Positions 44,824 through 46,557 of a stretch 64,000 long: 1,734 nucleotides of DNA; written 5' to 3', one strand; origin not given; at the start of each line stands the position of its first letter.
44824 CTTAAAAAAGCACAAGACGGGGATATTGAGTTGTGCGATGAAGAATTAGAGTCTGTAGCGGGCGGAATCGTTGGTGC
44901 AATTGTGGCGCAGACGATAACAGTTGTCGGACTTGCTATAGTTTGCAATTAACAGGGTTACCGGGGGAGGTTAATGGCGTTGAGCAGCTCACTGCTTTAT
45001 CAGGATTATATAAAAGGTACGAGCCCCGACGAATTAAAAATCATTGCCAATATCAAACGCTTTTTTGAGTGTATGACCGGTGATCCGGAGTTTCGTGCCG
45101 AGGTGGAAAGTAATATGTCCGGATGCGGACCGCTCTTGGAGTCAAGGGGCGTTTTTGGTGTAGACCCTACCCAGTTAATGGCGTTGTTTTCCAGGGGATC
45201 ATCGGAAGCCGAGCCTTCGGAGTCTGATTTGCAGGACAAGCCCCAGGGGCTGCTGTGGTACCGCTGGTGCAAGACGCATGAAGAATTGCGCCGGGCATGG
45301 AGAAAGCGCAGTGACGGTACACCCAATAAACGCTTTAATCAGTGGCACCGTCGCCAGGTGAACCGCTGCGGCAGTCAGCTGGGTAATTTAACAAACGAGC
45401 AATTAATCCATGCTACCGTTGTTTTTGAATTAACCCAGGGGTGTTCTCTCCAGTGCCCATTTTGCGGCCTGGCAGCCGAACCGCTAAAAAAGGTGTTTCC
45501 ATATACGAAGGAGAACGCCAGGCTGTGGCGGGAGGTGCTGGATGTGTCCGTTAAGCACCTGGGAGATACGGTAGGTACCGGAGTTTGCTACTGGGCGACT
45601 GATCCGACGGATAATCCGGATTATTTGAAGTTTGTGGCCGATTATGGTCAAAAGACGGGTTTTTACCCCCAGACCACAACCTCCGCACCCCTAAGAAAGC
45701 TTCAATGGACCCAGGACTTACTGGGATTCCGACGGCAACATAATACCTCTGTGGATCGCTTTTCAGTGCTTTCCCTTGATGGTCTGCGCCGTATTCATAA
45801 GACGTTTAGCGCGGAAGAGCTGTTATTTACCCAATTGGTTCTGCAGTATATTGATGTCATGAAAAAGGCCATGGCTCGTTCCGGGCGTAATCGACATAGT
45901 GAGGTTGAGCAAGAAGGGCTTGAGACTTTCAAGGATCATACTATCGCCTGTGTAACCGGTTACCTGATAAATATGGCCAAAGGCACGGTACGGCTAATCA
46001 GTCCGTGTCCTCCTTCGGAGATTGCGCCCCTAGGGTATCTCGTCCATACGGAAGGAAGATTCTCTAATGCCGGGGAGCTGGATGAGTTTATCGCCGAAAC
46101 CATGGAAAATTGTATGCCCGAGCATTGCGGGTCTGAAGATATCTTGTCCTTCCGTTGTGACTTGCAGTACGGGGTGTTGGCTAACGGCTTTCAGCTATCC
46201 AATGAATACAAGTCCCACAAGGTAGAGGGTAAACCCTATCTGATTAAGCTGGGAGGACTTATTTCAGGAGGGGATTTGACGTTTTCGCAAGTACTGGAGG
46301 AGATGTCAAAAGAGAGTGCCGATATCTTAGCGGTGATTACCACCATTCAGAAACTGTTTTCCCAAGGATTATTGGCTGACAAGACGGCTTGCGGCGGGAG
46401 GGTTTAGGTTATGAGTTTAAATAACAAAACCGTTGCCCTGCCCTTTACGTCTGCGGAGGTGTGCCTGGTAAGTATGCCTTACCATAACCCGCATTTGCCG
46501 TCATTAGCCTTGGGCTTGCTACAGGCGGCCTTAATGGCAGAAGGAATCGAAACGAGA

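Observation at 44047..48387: Three divergent Nif11-leader precursors with Cys-poor, beta-branched hydrophobic cores plus two radical SAM enzymes: a proteusin-like mini-system?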

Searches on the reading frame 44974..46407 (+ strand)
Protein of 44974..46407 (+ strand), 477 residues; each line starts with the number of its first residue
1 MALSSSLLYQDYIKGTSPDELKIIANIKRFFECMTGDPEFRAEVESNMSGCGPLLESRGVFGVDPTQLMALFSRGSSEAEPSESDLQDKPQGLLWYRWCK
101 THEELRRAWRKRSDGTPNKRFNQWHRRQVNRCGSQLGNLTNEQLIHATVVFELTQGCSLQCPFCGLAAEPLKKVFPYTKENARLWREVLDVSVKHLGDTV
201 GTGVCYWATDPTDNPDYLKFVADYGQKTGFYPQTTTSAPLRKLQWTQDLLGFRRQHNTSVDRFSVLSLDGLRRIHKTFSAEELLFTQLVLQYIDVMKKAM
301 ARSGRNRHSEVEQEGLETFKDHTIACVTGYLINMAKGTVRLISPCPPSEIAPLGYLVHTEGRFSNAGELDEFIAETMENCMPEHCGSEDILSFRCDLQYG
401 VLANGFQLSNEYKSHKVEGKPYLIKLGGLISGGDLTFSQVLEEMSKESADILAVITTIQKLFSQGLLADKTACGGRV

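Call 3: search_protein_families(library=ncbifam, proteins=[window:44974-46407:+], max_evalue=0.01)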
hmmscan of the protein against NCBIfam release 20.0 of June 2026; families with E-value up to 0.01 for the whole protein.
window:44974-46407:+ (477 aa): 2 families
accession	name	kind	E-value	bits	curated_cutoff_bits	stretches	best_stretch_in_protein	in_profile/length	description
TIGR04517.1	rSAM_PoyD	subfamily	3.2e-133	445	325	1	24-467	1-445/446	radical SAM family RiPP maturation amino acid epimerase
TIGR02109.1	PQQ_syn_pqqE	equivalog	0.0032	16.4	381.35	1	148-240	8-92/358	pyrroloquinoline quinone biosynthesis protein PqqE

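Call 4: search_protein_families(library=pfam, proteins=[window:44974-46407:+], max_evalue=0.01)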
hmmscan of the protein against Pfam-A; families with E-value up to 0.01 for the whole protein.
window:44974-46407:+ (477 aa): 1 family
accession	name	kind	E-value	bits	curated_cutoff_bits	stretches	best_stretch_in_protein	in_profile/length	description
PF04055.27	Radical_SAM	-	0.0018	18.9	29.5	1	152-240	2-88/166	Radical SAM superfamily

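Call 10: search_solved_structures(query=window:44974-46407:+, max_evalue=0.01, show_alignments=1)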
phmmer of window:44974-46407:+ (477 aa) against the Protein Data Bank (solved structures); distinct sequences matched with E-value up to 0.01: 0.

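Call 13: find_encoding_contigs(protein=window:44974-46407:+, flank=10000, max_places=6)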
Protein window:44974-46407:+ (477 aa): 2 contigs read that carry it; 1 place shown.
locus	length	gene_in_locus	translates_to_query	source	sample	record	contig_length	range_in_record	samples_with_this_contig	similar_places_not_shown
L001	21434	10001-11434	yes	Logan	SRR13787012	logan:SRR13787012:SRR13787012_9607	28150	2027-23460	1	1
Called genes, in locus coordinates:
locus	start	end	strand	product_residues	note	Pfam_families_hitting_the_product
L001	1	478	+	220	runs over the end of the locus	PF04542:Sigma70_r2 (weak)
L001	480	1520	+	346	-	-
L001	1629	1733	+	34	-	-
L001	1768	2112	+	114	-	PF05534:HicB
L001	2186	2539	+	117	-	PF13411:MerR_1, PF00376:MerR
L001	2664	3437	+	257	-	PF00075:RNase_H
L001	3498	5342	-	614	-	PF13522:GATase_6, PF13537:GATase_7, PF00733:Asn_synthase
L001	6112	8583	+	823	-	PF13401:AAA_22, PF25873:WHD_MalT, PF17874:TPR_MalT, PF00196:GerE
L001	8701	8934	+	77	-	PF10387:DUF2442 (weak)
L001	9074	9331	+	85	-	PF07862:Nif11 (weak)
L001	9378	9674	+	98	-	PF07862:Nif11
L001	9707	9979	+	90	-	PF07862:Nif11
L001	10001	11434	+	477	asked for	-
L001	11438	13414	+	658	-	PF04055:Radical_SAM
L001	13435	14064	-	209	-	PF00440:TetR_N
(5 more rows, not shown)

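Call 14: find_homologous_proteins(query=window:44974-46407:+, max_evalue=1e-10)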
Query window:44974-46407:+ (477 aa): 302 proteins with E <= 1e-10 among 7382 candidates; the best 120 are listed.
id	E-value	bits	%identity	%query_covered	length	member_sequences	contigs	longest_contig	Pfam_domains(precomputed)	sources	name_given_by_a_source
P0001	0.0e+0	1112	100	100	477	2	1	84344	-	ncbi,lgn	-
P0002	7.3e-263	890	81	99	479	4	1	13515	-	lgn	-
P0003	1.8e-261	886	81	98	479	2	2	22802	-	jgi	-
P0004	2.7e-249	845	76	99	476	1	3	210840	-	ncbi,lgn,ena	-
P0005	1.6e-214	731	66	100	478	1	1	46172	-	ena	-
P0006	2.3e-201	687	61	100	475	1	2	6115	-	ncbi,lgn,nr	ncbi:MAG: radical SAM family RiPP maturation amino acid epimerase [Peptostreptococcaceae bacterium]|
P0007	2.9e-183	628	59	95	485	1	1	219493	-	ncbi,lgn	-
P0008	2.5e-182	625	58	96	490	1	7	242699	-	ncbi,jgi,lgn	-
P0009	5.6e-181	620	57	96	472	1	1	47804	-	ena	-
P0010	1.3e-176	606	56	97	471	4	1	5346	-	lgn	-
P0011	5.0e-176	604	56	96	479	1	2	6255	-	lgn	-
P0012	2.8e-175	601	57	96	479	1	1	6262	-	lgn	-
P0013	1.1e-174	599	55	96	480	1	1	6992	-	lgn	-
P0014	1.6e-173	596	55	97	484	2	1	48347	-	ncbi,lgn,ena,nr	ncbi:MAG: radical SAM family RiPP maturation amino acid epimerase [Firmicutes bacterium HGW-Firmicut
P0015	2.0e-172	592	54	98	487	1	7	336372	-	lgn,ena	-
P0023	1.0e-165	570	54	96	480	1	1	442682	-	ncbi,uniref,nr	ncbi:radical SAM family RiPP maturation amino acid epimerase [Fusibacter ferrireducens]|uniref:Radic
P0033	9.2e-161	554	53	96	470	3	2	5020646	-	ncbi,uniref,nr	ncbi:conserved hypothetical protein [uncultured Sporomusa sp.]|uniref:Radical SAM family RiPP matura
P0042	2.3e-137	476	48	98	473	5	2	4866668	-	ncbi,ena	-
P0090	3.6e-82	294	37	94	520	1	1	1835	PF14407.12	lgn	-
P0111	2.2e-78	282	35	98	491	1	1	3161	PF14407.12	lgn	-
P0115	5.4e-78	281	35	95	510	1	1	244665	-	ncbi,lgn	ncbi:MAG: radical SAM family RiPP maturation amino acid epimerase [Nostoc sp.]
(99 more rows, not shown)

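Call 15: find_related_loci(query=window:44974-46407:+, collection=genome_contigs, flank=8000)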
Query window:44974-46407:+ (477 aa) in genome_contigs; peptide patterns used: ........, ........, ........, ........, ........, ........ (x = any residue, [..] = any of these).
69 stretches matched a pattern; 9 encode a relative of the query (tblastn E <= 1e-3); 9 distinct loci.
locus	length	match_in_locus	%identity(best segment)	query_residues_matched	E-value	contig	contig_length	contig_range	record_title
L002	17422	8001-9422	76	3-475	0e+0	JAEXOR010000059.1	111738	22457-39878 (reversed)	MAG: Bacillota bacterium isolate OH_HBrB_152 k127_2116362, whole genome shotgun sequence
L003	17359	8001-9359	59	17-469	0e+0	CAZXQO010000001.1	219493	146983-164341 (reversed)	MAG TPA_asm: uncultured Peptococcaceae bacterium isolate binchicken_co178_152 genome assembly, contig: NODE_93_length_21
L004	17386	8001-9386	55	8-469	6e-180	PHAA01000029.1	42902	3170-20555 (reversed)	MAG: Firmicutes bacterium HGW-Firmicutes-15 bjp_ig2069_scaffold_481, whole genome shotgun sequence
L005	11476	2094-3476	56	11-469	1e-176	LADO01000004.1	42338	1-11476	MAG: Peptococcaceae bacterium BRH_c4b BRHa_1001982, whole genome shotgun sequence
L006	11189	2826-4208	54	10-469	2e-176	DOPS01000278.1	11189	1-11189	MAG TPA_asm: Desulfosporosinus sp. isolate UBA8488 contig_2188, whole genome shotgun sequence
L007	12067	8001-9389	53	11-469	9e-166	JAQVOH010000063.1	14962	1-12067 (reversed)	MAG: Desulfotomaculaceae bacterium isolate STF1_176 NODE_10975_length_14962_cov_9.075295_Sandtown_F1, whole genome shotg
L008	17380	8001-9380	58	11-469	0e+0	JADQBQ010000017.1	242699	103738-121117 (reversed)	MAG: Clostridiales bacterium isolate Soudan_19 NODE_24_length_242699_cov_504.642909, whole genome shotgun sequence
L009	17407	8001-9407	36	9-472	3e-91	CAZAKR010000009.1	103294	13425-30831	MAG TPA_asm: uncultured Rhodospirillaceae bacterium isolate SRP200020_co1_310 genome assembly, contig: NODE_186_length_1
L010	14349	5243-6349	35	6-365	3e-70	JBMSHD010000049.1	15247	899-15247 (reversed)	MAG: Francisellaceae bacterium isolate CJ_V2_S8_100percent_par_metabat.51 NODE_2582_length_15247_cov_21.955437, whole ge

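Call 39: search_protein_families(library=pfam, proteins=[P0090, P0111], max_evalue=1)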
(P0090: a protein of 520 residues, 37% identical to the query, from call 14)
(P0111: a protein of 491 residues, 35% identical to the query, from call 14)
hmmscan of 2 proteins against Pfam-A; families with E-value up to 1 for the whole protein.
P0090 (520 aa): 2 families
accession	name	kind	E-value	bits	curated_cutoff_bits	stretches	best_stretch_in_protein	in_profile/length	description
PF14407.11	Frankia_peptide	-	1.2e-05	25.9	48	1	57-95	11-49/63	Ribosomally synthesized peptide prototyped by Frankia Franean1_4349.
PF04055.27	Radical_SAM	-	0.00051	20.7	29.5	1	167-241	3-72/166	Radical SAM superfamily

P0111 (491 aa): 3 families
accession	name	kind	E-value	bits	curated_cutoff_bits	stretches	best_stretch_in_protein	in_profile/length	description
PF14407.11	Frankia_peptide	-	3.4e-06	27.7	48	1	50-88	4-42/63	Ribosomally synthesized peptide prototyped by Frankia Franean1_4349.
PF04055.27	Radical_SAM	-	0.00015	22.5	29.5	1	167-242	3-73/166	Radical SAM superfamily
PF02979.21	NHase_alpha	-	0.21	11.4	27.2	1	43-81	36-74/184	Nitrile hydratase, alpha chain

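Call 42: find_encoding_contigs(protein=P0005, flank=7000, max_places=1)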
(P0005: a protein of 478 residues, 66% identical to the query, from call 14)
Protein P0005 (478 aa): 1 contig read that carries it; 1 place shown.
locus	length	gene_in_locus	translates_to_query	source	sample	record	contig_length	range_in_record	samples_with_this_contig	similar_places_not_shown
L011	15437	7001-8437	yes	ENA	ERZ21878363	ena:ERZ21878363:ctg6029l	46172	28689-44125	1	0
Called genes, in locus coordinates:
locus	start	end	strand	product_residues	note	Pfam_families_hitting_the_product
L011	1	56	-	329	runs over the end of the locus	PF13524:Glyco_trans_1_2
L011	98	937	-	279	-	-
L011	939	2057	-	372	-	PF01370:Epimerase, PF07993:NAD_binding_4 (faint), PF16363:GDP_Man_Dehyd (faint), PF14667:Polysacc_synt_C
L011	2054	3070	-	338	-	PF01073:3Beta_HSD, PF01370:Epimerase, PF02719:Polysacc_synt_2, PF04321:RmlD_sub_bind, PF05368:NmrA, PF13460:NAD_binding_10, PF16363:GDP_Man_Dehyd, PF08485:Polysacc_syn_2C, +2 more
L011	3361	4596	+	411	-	PF01926:MMR_HSR1, PF02421:FeoB_N, PF03193:RsgA_GTPase (faint), PF00350:Dynamin_N (faint), PF00009:GTP_EFTU, PF18128:HydF_dimer, PF18133:HydF_tetramer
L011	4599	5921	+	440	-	PF00206:Lyase_1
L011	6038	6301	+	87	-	PF07862:Nif11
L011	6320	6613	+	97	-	PF07862:Nif11 (weak)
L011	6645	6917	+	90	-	PF07862:Nif11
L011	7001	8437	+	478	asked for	-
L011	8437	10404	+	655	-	PF04055:Radical_SAM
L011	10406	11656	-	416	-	PF00324:AA_permease, PF13520:AA_permease_2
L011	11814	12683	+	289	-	PF00126:HTH_1, PF03466:LysR_substrate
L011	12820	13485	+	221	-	PF03741:TerC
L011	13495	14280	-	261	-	PF09296:NUDIX-like, PF09297:Zn_ribbon_NUD, PF00293:NUDIX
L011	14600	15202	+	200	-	PF00440:TetR_N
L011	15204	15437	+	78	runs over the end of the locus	PF12674:Zn_ribbon_2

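Call 43: find_encoding_contigs(protein=P0023, flank=7000, max_places=1)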
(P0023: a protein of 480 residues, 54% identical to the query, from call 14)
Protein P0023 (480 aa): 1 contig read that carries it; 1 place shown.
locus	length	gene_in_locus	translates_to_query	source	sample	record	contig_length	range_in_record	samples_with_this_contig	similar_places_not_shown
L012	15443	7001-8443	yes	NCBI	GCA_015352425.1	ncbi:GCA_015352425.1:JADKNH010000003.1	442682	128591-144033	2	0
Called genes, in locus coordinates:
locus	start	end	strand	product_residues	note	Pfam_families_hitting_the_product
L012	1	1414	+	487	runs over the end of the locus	PF00364:Biotin_lipoyl (faint), PF25917:BSH_RND (faint), PF25973:BSH_CzcB (faint), PF25984:BSH_YknX (faint)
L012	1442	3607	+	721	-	PF03412:Peptidase_C39, PF13529:Peptidase_C39_2 (faint), PF00664:ABC_membrane, PF00005:ABC_tran, PF02463:SMC_N (faint)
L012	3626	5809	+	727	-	PF00664:ABC_membrane, PF00005:ABC_tran, PF02463:SMC_N (weak)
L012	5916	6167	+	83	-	PF07862:Nif11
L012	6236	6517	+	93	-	PF07862:Nif11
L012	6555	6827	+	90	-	PF07862:Nif11 (weak)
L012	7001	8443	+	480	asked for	-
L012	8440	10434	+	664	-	PF04055:Radical_SAM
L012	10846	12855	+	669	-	PF02743:dCache_1, PF00015:MCPsignal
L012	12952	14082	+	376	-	PF00248:Aldo_ket_red, PF13746:Fer4_18 (faint), PF14691:Fer4_20 (faint), PF13237:Fer4_10 (faint), PF12838:Fer4_7 (weak), PF13183:Fer4_8 (weak), PF13187:Fer4_9, PF13534:Fer4_17, +1 more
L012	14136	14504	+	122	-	PF00376:MerR, PF09278:MerR-DNA-bind (faint), PF13411:MerR_1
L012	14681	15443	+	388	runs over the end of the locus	PF00465:Fe-ADH, PF13685:Fe-ADH_2 (weak), PF25137:ADH_Fe_C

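Call 44: find_encoding_contigs(protein=P0033, flank=7000, max_places=1)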
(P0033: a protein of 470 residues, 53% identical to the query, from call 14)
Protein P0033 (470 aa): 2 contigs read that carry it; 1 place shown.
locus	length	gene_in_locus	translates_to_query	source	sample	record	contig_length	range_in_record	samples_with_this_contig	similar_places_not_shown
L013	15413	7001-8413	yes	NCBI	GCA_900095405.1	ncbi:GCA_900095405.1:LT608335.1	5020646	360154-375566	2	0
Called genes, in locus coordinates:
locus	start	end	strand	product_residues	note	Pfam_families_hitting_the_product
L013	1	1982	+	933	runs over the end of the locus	PF00664:ABC_membrane, PF00005:ABC_tran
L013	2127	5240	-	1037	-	PF12728:HTH_17 (faint), PF25873:WHD_MalT, PF00515:TPR_1 (faint), PF07719:TPR_2 (faint), PF13181:TPR_8 (faint), PF13424:TPR_12 (faint), PF13428:TPR_14 (faint)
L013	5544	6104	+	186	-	PF04542:Sigma70_r2, PF08281:Sigma70_r4_2, PF04545:Sigma70_r4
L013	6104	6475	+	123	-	-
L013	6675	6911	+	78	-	PF07862:Nif11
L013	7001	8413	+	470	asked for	-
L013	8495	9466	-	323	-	PF02129:Peptidase_S15 (weak), PF00561:Abhydrolase_1, PF12146:Hydrolase_4, PF12697:Abhydrolase_6, PF00326:Peptidase_S9 (weak), PF01738:DLH (faint), PF03959:FSH1 (weak), PF20434:BD-FAE (faint)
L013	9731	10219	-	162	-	PF03413:PepSY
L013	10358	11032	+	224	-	PF00072:Response_reg, PF00486:Trans_reg_C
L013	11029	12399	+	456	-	PF00672:HAMP, PF00512:HisKA, PF02518:HATPase_c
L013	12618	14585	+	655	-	PF02743:dCache_1, PF17201:Cache_3-Cache_2, PF22673:MCP-like_PDC_1 (weak), PF00672:HAMP, PF00015:MCPsignal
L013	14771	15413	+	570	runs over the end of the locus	PF00749:tRNA-synt_1c, PF03950:tRNA-synt_1c_C, PF20974:tRNA-synt_1c_C2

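Call 45: find_encoding_contigs(protein=P0042, flank=7000, max_places=1)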
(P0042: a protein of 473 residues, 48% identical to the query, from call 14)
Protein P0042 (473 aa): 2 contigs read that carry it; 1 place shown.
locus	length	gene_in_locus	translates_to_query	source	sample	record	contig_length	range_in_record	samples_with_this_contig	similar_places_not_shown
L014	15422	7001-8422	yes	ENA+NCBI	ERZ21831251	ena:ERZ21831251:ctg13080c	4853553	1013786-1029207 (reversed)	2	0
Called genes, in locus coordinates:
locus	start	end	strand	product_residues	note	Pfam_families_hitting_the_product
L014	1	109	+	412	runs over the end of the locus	PF00202:Aminotran_3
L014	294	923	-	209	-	PF19700:DUF6198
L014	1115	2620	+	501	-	PF00392:GntR, PF00155:Aminotran_1_2, PF12897:Asp_aminotransf (weak)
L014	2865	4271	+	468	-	-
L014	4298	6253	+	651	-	PF02310:B12-binding (weak), PF04055:Radical_SAM (weak)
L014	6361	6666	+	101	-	PF07862:Nif11 (weak)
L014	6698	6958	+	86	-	PF07862:Nif11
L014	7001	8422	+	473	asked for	-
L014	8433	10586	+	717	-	PF04055:Radical_SAM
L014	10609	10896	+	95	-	PF07862:Nif11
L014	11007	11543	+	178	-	PF13384:HTH_23 (faint), PF13518:HTH_28 (weak), PF13551:HTH_29 (faint), PF13565:HTH_32 (faint), PF01527:HTH_Tnp_1, PF13518:HTH_28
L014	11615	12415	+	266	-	PF13276:HTH_21, PF00665:rve, PF13683:rve_3, PF13333:rve_2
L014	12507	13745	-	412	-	PF07905:PucR, PF17853:GGDEF_2, PF13556:HTH_30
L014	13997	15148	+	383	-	PF00465:Fe-ADH, PF13685:Fe-ADH_2, PF25137:ADH_Fe_C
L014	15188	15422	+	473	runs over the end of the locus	PF13520:AA_permease_2, PF00324:AA_permease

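Call 51: predict_structure(alignment_id=A1)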
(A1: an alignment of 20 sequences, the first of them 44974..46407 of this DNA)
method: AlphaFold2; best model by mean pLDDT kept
length: 477 residues; sequences in the alignment: 20
mean_pLDDT: 83.6   pTM: 0.83
mean pLDDT of the five models: 83.6, 82.9, 81.3, 80.3, 79.5
residues with pLDDT >= 90: 261; 70-90: 135; 50-70: 37; < 50: 44
segments of 3 or more residues with pLDDT < 50: 1-6, 74-77, 165-167, 294-299, 301-303, 305-320, 472-477
pLDDT, mean of each block of 10 residues (from residue 1): 45 85 96 91 91 95 92 59 88 91 80 82 92 79 82 83 56 93 97 92 68 91 91 87 94 89 87 96 90 50 47 43 75 94 82 84 98 94 91 94 94 91 95 95 90 95 88 36
secondary structure, 60 per line:
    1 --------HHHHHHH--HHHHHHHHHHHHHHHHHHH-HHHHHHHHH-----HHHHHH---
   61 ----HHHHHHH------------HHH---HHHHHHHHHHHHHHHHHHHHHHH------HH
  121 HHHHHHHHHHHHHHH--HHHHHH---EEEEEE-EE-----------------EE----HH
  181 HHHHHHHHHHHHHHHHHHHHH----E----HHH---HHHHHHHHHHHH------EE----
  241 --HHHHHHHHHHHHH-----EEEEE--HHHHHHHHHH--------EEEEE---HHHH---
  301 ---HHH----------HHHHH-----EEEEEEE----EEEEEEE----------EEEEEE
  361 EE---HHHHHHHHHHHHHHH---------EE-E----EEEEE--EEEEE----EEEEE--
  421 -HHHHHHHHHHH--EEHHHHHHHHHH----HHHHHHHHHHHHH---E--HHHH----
elements in order: H9-15 H18-36 H38-46 H52-57 H65-71 H90-112 H119-135 H138-143 E147-152 H179-201 H217-228 H243-255 E261-265 H268-277 E286-290 H294-297 H317-321 E327-333 E338-344 E355-362 H366-380 E398-402 E405-409 E414-418 H422-432 H437-446 H451-463 H470-473

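Call 54: fold_search(model_id=the predicted structure, library=pdb)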
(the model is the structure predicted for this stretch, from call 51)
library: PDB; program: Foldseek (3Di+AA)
matches with E <= 10: 451; with E <= 0.001: 0
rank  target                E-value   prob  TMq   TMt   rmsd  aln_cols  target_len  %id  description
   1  4m7t                  1.2e-02  1.00  0.29  0.51   6.3       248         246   12  Crystal structure of BtrN in complex with AdoMet and 2-DOIA (released 2013-10-02)
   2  5lq4_A                2.5e-02  1.00  0.14  0.15   2.7        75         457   27  The Structure of ThcOx, the First Oxidase Protein from the Cyanobactin Pathways (released 2016-11-09)
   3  5lq4_B                2.9e-02  1.00  0.14  0.14   2.7        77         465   27  The Structure of ThcOx, the First Oxidase Protein from the Cyanobactin Pathways (released 2016-11-09)
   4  5v1s_A                5.0e-02  0.82  0.23  0.25  12.6       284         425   12  Crystal structure of Streptococcus suis SuiB bound to S-adenosylmethionine (released 2017-08-30)
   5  8pz5_A                6.5e-02  1.00  0.14  0.15   2.7        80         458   26  Structure of ThcOx, solved at wavelength 3.099 A (released 2023-10-25)
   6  8t19_A                6.9e-02  0.99  0.14  0.57   3.8        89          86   18  RiPP precursor peptide recognition element (RRE) domain of Ocin-ThiF-like partner protein, PbtF, bound to an 8 residue (released 2024-06-12)
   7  5v1t_A                7.7e-02  0.97  0.20  0.22   6.5       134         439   21  Crystal structure of Streptococcus suis SuiB bound to precursor peptide SuiA (released 2017-08-30)
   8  4k36_A                1.0e-01  0.35  0.24  0.28  20.1       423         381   11  His6 tagged anSMEcpe with bound AdoMet (released 2013-05-08)
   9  5why_B                1.3e-01  0.35  0.23  0.26  17.5       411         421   10  Structural Insights into Thioether Bond Formation in the Biosynthesis of Sactipeptides (released 2017-07-26)
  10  5v1q_A                1.7e-01  0.57  0.22  0.24  11.7       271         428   14  Crystal structure of Streptococcus suis SuiB (released 2017-08-30)
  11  2aef_A                2.1e-01  0.25  0.13  0.24  10.6       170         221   14  Crystal Structures of the MthK RCK Domain in Ca2+ bound form (released 2005-10-25)
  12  5v1v_A                2.2e-01  0.98  0.14  0.64   3.0        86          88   12  TbiB1 in Complex with the TbiA(alpha) Leader Peptide (released 2018-09-05)
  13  5v1q_B                3.3e-01  0.89  0.20  0.22   3.4       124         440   22  Crystal structure of Streptococcus suis SuiB (released 2017-08-30)
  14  4k37_B                4.1e-01  0.20  0.23  0.29  19.8       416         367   11  Native anSMEcpe with bound AdoMet (released 2013-05-08)
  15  5v1u_C                4.5e-01  0.77  0.14  0.57   5.9        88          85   14  TbiB1 in Complex with the TbiA(beta) Leader Peptide (released 2018-09-05)
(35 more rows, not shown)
